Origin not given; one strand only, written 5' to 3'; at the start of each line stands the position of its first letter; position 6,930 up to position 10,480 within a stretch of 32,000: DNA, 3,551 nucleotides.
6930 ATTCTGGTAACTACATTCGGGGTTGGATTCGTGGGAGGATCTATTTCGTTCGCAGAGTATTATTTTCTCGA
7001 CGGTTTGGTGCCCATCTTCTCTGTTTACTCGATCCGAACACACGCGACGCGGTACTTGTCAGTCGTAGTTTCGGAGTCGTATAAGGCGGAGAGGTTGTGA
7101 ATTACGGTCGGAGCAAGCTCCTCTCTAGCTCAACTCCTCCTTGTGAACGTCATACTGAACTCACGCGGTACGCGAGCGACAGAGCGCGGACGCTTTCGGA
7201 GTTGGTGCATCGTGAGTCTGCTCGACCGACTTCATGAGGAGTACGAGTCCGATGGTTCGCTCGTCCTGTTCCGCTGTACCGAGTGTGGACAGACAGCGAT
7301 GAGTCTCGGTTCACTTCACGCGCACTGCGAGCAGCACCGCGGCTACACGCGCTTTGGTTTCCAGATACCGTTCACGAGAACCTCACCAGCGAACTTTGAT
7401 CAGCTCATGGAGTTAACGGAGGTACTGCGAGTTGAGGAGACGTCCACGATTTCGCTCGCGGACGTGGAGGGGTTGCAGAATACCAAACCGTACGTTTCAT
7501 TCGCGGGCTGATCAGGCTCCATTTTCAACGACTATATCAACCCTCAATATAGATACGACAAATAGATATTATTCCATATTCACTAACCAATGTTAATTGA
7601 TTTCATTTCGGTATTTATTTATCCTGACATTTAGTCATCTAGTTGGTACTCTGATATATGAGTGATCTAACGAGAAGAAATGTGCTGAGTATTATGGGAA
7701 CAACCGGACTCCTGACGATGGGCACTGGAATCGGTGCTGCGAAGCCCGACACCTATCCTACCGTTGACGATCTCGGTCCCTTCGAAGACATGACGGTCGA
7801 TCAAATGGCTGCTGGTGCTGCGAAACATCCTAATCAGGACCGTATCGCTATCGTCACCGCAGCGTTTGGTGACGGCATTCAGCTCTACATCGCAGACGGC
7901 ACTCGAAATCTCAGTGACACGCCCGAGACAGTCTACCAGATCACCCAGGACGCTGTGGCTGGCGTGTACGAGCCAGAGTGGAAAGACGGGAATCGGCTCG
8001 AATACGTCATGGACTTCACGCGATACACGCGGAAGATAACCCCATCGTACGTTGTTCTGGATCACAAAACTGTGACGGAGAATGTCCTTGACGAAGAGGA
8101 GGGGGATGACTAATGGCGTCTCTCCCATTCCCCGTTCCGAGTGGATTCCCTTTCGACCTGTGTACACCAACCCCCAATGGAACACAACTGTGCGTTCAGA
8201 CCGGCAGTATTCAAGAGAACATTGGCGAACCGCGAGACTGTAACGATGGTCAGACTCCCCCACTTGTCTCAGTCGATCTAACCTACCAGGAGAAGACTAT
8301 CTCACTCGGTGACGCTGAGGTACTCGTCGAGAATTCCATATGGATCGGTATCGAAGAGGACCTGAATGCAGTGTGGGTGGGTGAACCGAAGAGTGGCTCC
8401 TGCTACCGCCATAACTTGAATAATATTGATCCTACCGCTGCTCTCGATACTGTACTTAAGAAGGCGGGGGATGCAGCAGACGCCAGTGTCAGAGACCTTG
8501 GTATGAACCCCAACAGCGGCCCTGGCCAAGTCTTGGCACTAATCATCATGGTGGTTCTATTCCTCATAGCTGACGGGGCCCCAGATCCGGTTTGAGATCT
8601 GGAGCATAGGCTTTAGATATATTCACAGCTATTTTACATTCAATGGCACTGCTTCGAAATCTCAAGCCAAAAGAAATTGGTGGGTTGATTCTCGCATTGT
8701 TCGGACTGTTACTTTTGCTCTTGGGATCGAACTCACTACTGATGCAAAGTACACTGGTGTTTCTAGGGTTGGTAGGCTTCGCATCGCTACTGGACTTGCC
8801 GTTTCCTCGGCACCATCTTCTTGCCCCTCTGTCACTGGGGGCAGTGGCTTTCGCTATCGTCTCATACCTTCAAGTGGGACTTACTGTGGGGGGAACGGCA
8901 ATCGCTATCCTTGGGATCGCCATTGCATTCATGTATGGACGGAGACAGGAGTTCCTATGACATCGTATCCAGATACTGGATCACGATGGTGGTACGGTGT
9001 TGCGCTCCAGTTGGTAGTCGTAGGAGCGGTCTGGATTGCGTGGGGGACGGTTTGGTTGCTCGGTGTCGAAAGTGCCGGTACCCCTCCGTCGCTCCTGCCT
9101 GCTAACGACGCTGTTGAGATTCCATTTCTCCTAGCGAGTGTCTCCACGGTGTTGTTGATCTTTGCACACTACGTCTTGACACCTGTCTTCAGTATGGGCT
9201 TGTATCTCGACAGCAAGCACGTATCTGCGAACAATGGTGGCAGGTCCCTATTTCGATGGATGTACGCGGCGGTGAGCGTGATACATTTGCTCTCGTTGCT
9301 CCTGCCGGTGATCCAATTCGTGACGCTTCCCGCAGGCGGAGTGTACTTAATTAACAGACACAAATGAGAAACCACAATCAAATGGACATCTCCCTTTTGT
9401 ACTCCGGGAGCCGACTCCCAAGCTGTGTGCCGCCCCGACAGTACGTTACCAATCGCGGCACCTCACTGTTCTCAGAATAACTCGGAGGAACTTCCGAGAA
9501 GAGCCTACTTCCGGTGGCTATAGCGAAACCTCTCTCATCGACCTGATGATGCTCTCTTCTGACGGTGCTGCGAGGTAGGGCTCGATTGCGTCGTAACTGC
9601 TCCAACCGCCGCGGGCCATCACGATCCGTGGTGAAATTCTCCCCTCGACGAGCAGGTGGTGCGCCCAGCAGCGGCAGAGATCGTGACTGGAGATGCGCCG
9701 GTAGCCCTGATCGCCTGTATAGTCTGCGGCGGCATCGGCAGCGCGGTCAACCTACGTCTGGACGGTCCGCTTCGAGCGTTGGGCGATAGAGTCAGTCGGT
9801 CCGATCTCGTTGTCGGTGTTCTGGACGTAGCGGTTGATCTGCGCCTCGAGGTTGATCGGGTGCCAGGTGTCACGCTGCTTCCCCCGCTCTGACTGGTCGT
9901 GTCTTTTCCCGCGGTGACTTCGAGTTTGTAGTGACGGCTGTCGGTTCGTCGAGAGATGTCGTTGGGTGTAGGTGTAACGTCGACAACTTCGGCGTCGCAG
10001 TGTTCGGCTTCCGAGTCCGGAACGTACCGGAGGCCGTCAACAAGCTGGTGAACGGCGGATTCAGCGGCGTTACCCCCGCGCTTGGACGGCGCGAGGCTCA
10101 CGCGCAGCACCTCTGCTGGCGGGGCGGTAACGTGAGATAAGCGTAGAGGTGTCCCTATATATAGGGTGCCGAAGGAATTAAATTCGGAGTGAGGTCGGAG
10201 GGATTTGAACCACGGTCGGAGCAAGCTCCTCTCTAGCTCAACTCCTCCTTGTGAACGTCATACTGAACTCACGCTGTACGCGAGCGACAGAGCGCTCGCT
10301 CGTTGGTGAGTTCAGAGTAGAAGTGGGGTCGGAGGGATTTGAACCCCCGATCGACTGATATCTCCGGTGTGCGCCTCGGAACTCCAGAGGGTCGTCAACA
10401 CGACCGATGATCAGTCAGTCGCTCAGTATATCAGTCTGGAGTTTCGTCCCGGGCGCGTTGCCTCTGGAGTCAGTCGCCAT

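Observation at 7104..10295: Decayed ~3.2-kb integrative element bounded by 84-bp direct repeats in the 3' flank of tRNA-Trp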

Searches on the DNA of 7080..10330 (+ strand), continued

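Call 84: search_with_rna_model(model_id=R1, sources=[window, L012, L016, L014, L134, L017, L018, L019, L020, L021, L022, L023, L024, L025, L026, L027, L028, L029, L030, L031, L032, L033, L034, L035, L036, L037, L038, L039, L040, L041, L042, L043, L044, L045, L046, L047, L048, L049, L050, L051, L052, L053, L054, L055, L056, L057, L058, L059, L060, L061, L062, L063, L064, L065, L066, L067, L068, L069, L070, L071, L072, L073, L074, L075, L076, L077, L078, L079, L080, L081, L082, L083, L084, L085, L086, L087, L088, L089, L090, L091, L092, L093, L094, L095, L096, L097, L098, L010, L011, L137, L138], max_evalue=1)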
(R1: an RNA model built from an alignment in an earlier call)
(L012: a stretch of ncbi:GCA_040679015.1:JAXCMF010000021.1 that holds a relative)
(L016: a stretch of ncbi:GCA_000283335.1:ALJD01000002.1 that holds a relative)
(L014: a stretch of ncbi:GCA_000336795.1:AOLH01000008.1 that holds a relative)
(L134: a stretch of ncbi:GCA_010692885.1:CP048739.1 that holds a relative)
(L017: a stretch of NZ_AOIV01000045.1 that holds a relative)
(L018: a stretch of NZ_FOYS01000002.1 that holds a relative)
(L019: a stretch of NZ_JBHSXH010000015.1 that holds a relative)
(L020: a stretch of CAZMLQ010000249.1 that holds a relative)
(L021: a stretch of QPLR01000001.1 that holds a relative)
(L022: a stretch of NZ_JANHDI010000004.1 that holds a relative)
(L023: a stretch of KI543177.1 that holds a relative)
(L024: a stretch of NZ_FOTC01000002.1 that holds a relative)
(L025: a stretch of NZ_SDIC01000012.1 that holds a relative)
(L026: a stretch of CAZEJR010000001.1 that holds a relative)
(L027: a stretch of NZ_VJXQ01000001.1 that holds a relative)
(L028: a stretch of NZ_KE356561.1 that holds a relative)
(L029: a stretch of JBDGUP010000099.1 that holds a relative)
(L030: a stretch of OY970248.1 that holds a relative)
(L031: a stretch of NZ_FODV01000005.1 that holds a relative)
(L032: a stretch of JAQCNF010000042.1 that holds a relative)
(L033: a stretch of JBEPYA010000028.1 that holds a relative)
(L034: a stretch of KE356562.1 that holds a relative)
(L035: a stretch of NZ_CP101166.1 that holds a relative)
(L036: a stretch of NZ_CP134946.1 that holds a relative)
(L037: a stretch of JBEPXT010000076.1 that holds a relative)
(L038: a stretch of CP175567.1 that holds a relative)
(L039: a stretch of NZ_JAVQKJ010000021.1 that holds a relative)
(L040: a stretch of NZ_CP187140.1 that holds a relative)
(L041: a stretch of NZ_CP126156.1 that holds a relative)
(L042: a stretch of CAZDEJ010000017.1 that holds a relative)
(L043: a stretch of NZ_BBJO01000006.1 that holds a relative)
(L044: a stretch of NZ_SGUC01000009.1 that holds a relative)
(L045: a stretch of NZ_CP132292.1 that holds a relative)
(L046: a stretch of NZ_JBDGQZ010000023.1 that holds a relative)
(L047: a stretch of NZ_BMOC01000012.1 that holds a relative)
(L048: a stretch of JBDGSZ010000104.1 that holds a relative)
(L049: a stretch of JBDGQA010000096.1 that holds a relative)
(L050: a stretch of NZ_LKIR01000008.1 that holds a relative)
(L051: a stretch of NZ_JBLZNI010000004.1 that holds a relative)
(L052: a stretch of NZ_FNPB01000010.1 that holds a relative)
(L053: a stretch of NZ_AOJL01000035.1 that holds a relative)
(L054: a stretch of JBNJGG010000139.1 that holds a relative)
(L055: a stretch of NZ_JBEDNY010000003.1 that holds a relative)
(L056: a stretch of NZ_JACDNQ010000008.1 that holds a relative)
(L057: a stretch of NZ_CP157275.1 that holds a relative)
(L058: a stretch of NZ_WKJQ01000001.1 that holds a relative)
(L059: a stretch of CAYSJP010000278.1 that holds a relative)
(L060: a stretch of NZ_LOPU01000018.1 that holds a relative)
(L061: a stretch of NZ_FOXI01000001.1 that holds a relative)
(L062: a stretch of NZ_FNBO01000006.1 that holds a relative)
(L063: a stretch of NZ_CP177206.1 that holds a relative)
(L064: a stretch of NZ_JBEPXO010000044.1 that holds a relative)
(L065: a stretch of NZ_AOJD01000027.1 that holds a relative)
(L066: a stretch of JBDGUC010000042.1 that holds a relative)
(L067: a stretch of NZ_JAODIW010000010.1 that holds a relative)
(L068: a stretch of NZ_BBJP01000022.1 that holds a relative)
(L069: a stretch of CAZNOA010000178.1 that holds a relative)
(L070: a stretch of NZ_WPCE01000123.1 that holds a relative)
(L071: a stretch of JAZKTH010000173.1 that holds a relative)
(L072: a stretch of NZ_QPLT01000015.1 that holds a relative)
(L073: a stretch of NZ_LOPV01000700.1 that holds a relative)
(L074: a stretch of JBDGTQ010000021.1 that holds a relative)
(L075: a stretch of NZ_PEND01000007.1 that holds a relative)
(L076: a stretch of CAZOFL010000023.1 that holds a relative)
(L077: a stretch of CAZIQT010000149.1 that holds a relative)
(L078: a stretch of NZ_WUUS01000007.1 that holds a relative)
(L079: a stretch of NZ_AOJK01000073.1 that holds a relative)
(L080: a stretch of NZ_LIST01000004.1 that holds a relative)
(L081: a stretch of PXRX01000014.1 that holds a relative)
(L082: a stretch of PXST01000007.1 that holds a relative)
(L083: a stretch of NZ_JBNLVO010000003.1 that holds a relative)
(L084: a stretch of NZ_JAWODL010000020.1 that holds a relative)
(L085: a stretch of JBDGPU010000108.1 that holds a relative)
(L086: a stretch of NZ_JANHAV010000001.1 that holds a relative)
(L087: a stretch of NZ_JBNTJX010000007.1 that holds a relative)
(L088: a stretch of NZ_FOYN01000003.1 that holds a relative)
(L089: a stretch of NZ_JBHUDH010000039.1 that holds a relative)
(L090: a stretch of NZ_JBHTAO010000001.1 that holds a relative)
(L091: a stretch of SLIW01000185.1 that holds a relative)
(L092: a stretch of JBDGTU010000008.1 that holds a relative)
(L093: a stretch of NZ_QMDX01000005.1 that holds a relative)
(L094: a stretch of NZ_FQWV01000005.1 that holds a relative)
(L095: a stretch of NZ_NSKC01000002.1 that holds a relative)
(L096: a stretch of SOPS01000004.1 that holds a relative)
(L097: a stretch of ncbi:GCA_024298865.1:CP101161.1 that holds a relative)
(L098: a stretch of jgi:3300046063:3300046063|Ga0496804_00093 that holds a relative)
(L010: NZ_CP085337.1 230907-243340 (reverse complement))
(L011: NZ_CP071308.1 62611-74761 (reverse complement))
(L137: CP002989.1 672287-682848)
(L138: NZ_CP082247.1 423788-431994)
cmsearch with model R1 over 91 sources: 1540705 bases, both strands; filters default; matches with E-value up to 1: 32.
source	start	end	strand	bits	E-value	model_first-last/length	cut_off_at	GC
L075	10487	10541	+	74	3.7e-16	1-55/55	no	0.62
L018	10664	10712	+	71.5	1.8e-15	1-55/55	no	0.59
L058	10536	10585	+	70.6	3e-15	1-55/55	no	0.58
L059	2854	2912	+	70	4.5e-15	1-55/55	no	0.59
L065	10561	10610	+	66.4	4.1e-14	1-55/55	no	0.58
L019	10540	10596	+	64.1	1.7e-13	1-55/55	no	0.6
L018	10535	10583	+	62.5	4.4e-13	1-55/55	no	0.57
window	10197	10250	-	57.6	8.8e-12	1-55/55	no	0.56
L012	10960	11014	+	38.7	1e-06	1-55/55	no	0.55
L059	2963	3024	+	36.9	3e-06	1-55/55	no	0.65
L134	5249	5303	-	35.8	6.1e-06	1-55/55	no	0.55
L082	10586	10644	-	34.3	1.5e-05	1-55/55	no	0.59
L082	10585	10643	+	33.5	2.5e-05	1-55/55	no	0.58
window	7088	7142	-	30.9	0.00012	1-55/55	no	0.53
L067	10514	10578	+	30.3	0.00018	1-55/55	no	0.58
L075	10592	10650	+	29.3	0.00032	1-55/55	no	0.61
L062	10564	10623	+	29.2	0.00034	1-55/55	no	0.62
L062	10565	10624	-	29.2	0.00035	1-55/55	no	0.63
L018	10666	10713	-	29.1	0.00037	1-55/55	no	0.6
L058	10538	10586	-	29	0.00039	1-55/55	no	0.59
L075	10488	10542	-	27.8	0.00083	1-55/55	no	0.62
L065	10562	10611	-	26.4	0.002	1-55/55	no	0.6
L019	10542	10597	-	24.5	0.0064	1-55/55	no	0.61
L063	10548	10595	+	23.2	0.014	11-46/55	no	0.6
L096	10774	10817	+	22.3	0.023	6-51/55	no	0.52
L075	10594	10651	-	22.2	0.025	1-55/55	no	0.6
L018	10537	10584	-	22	0.029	1-55/55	no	0.58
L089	7351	7410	+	21.8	0.033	1-55/55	no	0.57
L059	2965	3025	-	21.6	0.037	1-55/55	no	0.66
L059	2856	2911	-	21.3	0.044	1-55/55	no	0.59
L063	10539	10656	-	20.3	0.08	1-55/55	no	0.6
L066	11273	11310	+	18.4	0.26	12-45/55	no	0.68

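Call 97: search_rna_families(sources=[L014, L016, L097, L098, L010, L011], threshold=gathering)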
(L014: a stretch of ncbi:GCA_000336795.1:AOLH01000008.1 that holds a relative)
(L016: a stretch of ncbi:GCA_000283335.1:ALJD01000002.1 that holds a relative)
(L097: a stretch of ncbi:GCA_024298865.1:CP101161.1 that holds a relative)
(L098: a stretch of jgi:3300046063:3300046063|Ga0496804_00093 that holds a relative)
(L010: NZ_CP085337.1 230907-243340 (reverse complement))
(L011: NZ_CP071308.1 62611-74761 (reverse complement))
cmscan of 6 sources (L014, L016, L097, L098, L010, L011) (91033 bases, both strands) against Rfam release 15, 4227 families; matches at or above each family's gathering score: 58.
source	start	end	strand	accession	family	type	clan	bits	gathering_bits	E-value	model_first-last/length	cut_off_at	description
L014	8724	8753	+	RF01337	CRISPR-DR24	Gene; CRISPR;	-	50.3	35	4.4e-06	1-30/30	no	CRISPR RNA direct repeat element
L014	8791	8820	+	RF01337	CRISPR-DR24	Gene; CRISPR;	-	50.3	35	4.4e-06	1-30/30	no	CRISPR RNA direct repeat element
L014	8858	8887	+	RF01337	CRISPR-DR24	Gene; CRISPR;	-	50.3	35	4.4e-06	1-30/30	no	CRISPR RNA direct repeat element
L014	8924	8953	+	RF01337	CRISPR-DR24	Gene; CRISPR;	-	50.3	35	4.4e-06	1-30/30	no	CRISPR RNA direct repeat element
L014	8988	9017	+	RF01337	CRISPR-DR24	Gene; CRISPR;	-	50.3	35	4.4e-06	1-30/30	no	CRISPR RNA direct repeat element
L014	9054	9083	+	RF01337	CRISPR-DR24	Gene; CRISPR;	-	50.3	35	4.4e-06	1-30/30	no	CRISPR RNA direct repeat element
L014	9119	9148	+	RF01337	CRISPR-DR24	Gene; CRISPR;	-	50.3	35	4.4e-06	1-30/30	no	CRISPR RNA direct repeat element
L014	9185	9214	+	RF01337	CRISPR-DR24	Gene; CRISPR;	-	50.3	35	4.4e-06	1-30/30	no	CRISPR RNA direct repeat element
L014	9254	9283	+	RF01337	CRISPR-DR24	Gene; CRISPR;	-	50.3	35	4.4e-06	1-30/30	no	CRISPR RNA direct repeat element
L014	9320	9349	+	RF01337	CRISPR-DR24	Gene; CRISPR;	-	50.3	35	4.4e-06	1-30/30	no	CRISPR RNA direct repeat element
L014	9387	9416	+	RF01337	CRISPR-DR24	Gene; CRISPR;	-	50.3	35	4.4e-06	1-30/30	no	CRISPR RNA direct repeat element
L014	9457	9486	+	RF01337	CRISPR-DR24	Gene; CRISPR;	-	50.3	35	4.4e-06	1-30/30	no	CRISPR RNA direct repeat element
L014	9521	9550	+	RF01337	CRISPR-DR24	Gene; CRISPR;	-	50.3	35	4.4e-06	1-30/30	no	CRISPR RNA direct repeat element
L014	9584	9613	+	RF01337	CRISPR-DR24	Gene; CRISPR;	-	50.3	35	4.4e-06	1-30/30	no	CRISPR RNA direct repeat element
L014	9652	9681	+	RF01337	CRISPR-DR24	Gene; CRISPR;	-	50.3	35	4.4e-06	1-30/30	no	CRISPR RNA direct repeat element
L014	9720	9749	+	RF01337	CRISPR-DR24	Gene; CRISPR;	-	50.3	35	4.4e-06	1-30/30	no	CRISPR RNA direct repeat element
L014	9787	9816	+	RF01337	CRISPR-DR24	Gene; CRISPR;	-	50.3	35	4.4e-06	1-30/30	no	CRISPR RNA direct repeat element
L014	9854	9883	+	RF01337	CRISPR-DR24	Gene; CRISPR;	-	50.3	35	4.4e-06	1-30/30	no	CRISPR RNA direct repeat element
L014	9923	9952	+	RF01337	CRISPR-DR24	Gene; CRISPR;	-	50.3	35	4.4e-06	1-30/30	no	CRISPR RNA direct repeat element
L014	9988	10017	+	RF01337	CRISPR-DR24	Gene; CRISPR;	-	50.3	35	4.4e-06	1-30/30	no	CRISPR RNA direct repeat element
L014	10053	10082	+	RF01337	CRISPR-DR24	Gene; CRISPR;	-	50.3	35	4.4e-06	1-30/30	no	CRISPR RNA direct repeat element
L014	10119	10148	+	RF01337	CRISPR-DR24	Gene; CRISPR;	-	50.3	35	4.4e-06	1-30/30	no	CRISPR RNA direct repeat element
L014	10184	10213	+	RF01337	CRISPR-DR24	Gene; CRISPR;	-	50.3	35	4.4e-06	1-30/30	no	CRISPR RNA direct repeat element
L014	10248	10277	+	RF01337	CRISPR-DR24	Gene; CRISPR;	-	50.3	35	4.4e-06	1-30/30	no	CRISPR RNA direct repeat element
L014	10313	10342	+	RF01337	CRISPR-DR24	Gene; CRISPR;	-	50.3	35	4.4e-06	1-30/30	no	CRISPR RNA direct repeat element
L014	10379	10408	+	RF01337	CRISPR-DR24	Gene; CRISPR;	-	50.3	35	4.4e-06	1-30/30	no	CRISPR RNA direct repeat element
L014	10445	10474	+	RF01337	CRISPR-DR24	Gene; CRISPR;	-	50.3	35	4.4e-06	1-30/30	no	CRISPR RNA direct repeat element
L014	10513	10542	+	RF01337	CRISPR-DR24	Gene; CRISPR;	-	50.3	35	4.4e-06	1-30/30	no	CRISPR RNA direct repeat element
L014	10578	10607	+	RF01337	CRISPR-DR24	Gene; CRISPR;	-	50.3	35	4.4e-06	1-30/30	no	CRISPR RNA direct repeat element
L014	10645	10674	+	RF01337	CRISPR-DR24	Gene; CRISPR;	-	50.3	35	4.4e-06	1-30/30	no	CRISPR RNA direct repeat element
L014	10711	10740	+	RF01337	CRISPR-DR24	Gene; CRISPR;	-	50.3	35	4.4e-06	1-30/30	no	CRISPR RNA direct repeat element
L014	10775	10804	+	RF01337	CRISPR-DR24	Gene; CRISPR;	-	50.3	35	4.4e-06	1-30/30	no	CRISPR RNA direct repeat element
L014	10841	10870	+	RF01337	CRISPR-DR24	Gene; CRISPR;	-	50.3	35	4.4e-06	1-30/30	no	CRISPR RNA direct repeat element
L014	10907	10936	+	RF01337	CRISPR-DR24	Gene; CRISPR;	-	50.3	35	4.4e-06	1-30/30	no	CRISPR RNA direct repeat element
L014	10974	11003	+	RF01337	CRISPR-DR24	Gene; CRISPR;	-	50.3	35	4.4e-06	1-30/30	no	CRISPR RNA direct repeat element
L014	11039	11068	+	RF01337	CRISPR-DR24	Gene; CRISPR;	-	50.3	35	4.4e-06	1-30/30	no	CRISPR RNA direct repeat element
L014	11105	11134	+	RF01337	CRISPR-DR24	Gene; CRISPR;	-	50.3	35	4.4e-06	1-30/30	no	CRISPR RNA direct repeat element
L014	11170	11199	+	RF01337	CRISPR-DR24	Gene; CRISPR;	-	50.3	35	4.4e-06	1-30/30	no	CRISPR RNA direct repeat element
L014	11318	11347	+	RF01337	CRISPR-DR24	Gene; CRISPR;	-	50.3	35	4.4e-06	1-30/30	no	CRISPR RNA direct repeat element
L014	11384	11413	+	RF01337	CRISPR-DR24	Gene; CRISPR;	-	50.3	35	4.4e-06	1-30/30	no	CRISPR RNA direct repeat element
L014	11448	11477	+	RF01337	CRISPR-DR24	Gene; CRISPR;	-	50.3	35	4.4e-06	1-30/30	no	CRISPR RNA direct repeat element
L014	11514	11543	+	RF01337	CRISPR-DR24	Gene; CRISPR;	-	50.3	35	4.4e-06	1-30/30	no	CRISPR RNA direct repeat element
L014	11581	11610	+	RF01337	CRISPR-DR24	Gene; CRISPR;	-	50.3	35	4.4e-06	1-30/30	no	CRISPR RNA direct repeat element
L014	11647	11676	+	RF01337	CRISPR-DR24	Gene; CRISPR;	-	50.3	35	4.4e-06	1-30/30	no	CRISPR RNA direct repeat element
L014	11716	11745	+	RF01337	CRISPR-DR24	Gene; CRISPR;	-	50.3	35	4.4e-06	1-30/30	no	CRISPR RNA direct repeat element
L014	11783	11812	+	RF01337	CRISPR-DR24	Gene; CRISPR;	-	50.3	35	4.4e-06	1-30/30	no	CRISPR RNA direct repeat element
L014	11848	11877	+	RF01337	CRISPR-DR24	Gene; CRISPR;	-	50.3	35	4.4e-06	1-30/30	no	CRISPR RNA direct repeat element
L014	11914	11943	+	RF01337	CRISPR-DR24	Gene; CRISPR;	-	50.3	35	4.4e-06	1-30/30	no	CRISPR RNA direct repeat element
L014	11976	12005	+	RF01337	CRISPR-DR24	Gene; CRISPR;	-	50.3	35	4.4e-06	1-30/30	no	CRISPR RNA direct repeat element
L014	12043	12072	+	RF01337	CRISPR-DR24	Gene; CRISPR;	-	50.3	35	4.4e-06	1-30/30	no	CRISPR RNA direct repeat element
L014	12108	12137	+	RF01337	CRISPR-DR24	Gene; CRISPR;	-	50.3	35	4.4e-06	1-30/30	no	CRISPR RNA direct repeat element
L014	12173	12202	+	RF01337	CRISPR-DR24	Gene; CRISPR;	-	50.3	35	4.4e-06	1-30/30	no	CRISPR RNA direct repeat element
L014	12240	12269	+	RF01337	CRISPR-DR24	Gene; CRISPR;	-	50.3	35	4.4e-06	1-30/30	no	CRISPR RNA direct repeat element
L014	12306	12335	+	RF01337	CRISPR-DR24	Gene; CRISPR;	-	50.3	35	4.4e-06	1-30/30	no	CRISPR RNA direct repeat element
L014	12373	12402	+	RF01337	CRISPR-DR24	Gene; CRISPR;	-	50.3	35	4.4e-06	1-30/30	no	CRISPR RNA direct repeat element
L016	133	307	+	RF00005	tRNA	Gene; tRNA;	CL00001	46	29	1.8e-06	1-71/71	no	tRNA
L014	12439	12468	+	RF01337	CRISPR-DR24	Gene; CRISPR;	-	41.3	35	0.00058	1-30/30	no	CRISPR RNA direct repeat element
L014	11237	11280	+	RF01337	CRISPR-DR24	Gene; CRISPR;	-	39.4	35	0.0016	1-30/30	no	CRISPR RNA direct repeat element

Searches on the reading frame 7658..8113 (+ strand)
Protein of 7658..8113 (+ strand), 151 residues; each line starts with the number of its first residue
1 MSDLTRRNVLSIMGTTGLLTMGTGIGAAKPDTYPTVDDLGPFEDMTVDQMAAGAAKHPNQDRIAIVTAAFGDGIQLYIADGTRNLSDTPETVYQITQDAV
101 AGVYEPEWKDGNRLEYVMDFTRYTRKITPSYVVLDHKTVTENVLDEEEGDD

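Call 8: search_protein_families(library=pfam, proteins=[window:7658-8113:+], max_evalue=1)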
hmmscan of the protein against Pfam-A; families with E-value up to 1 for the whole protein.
window:7658-8113:+ (151 aa): 0 families

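Call 19: search_protein_families(library=phrogs, proteins=[window:7658-8113:+], max_evalue=0.1)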
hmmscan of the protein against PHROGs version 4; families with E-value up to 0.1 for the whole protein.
window:7658-8113:+ (151 aa): 0 families

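Call 89: search_protein_families(library=ncbifam, proteins=[window:7658-8113:+], max_evalue=0.01)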
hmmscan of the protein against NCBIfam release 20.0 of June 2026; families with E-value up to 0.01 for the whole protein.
window:7658-8113:+ (151 aa): 0 families

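Call 90: search_protein_families(library=padloc, proteins=[window:7658-8113:+], max_evalue=0.01)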
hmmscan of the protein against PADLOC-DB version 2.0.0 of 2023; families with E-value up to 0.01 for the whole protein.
window:7658-8113:+ (151 aa): 1 family
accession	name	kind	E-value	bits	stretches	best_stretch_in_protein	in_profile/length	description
PDLC02562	PglZ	-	0.0027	14.2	1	47-97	144-194/730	PglZ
